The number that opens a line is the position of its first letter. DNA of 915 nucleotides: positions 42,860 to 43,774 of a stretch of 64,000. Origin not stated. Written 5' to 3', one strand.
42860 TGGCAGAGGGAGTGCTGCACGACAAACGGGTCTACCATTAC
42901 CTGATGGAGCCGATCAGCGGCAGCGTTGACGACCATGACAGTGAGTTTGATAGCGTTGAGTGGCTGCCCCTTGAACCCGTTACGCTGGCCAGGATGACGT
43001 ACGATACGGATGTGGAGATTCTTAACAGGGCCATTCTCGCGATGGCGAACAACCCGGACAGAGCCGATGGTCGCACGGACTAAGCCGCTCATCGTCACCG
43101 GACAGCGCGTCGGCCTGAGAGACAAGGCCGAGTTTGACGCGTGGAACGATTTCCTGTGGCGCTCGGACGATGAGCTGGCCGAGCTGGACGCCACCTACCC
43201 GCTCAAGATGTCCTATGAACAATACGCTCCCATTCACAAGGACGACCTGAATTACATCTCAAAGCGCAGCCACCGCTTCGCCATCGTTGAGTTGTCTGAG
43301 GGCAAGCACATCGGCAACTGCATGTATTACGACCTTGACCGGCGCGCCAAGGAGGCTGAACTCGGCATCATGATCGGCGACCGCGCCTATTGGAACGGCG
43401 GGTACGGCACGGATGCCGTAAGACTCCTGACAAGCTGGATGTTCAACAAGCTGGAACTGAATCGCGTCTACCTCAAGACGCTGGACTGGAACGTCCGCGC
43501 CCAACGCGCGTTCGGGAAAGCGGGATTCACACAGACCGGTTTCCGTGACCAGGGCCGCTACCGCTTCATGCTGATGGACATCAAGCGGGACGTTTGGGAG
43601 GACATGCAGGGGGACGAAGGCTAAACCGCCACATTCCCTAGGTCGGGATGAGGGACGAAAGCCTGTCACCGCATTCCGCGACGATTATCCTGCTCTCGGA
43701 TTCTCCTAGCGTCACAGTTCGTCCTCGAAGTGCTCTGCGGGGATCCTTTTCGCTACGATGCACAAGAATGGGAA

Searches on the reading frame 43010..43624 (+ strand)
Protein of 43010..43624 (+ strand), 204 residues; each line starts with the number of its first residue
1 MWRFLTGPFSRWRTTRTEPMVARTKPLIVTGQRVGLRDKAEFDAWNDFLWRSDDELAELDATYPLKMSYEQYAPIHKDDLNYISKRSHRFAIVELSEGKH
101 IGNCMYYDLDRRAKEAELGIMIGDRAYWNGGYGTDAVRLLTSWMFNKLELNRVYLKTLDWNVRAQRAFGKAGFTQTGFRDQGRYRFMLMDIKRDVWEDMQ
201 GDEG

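Call 3: search_protein_families(library=pfam, proteins=[window:43010-43624:+], max_evalue=1)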
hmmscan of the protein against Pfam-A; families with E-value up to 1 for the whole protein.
window:43010-43624:+ (204 aa): 4 families
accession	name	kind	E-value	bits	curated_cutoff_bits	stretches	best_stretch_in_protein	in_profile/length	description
PF13302.13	Acetyltransf_3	-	5.4e-21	76.2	25.4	1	44-174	11-138/138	Acetyltransferase (GNAT) domain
PF00583.31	Acetyltransf_1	-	2e-11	44.6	20.7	1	76-173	23-116/116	Acetyltransferase (GNAT) family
PF13523.12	Acetyltransf_8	-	4.2e-05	23.6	27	1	90-177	45-141/145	Acetyltransferase (GNAT) domain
PF24356.1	WH_PARP12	-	0.15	12.4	27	1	71-99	31-59/70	PARP12 winged helix domain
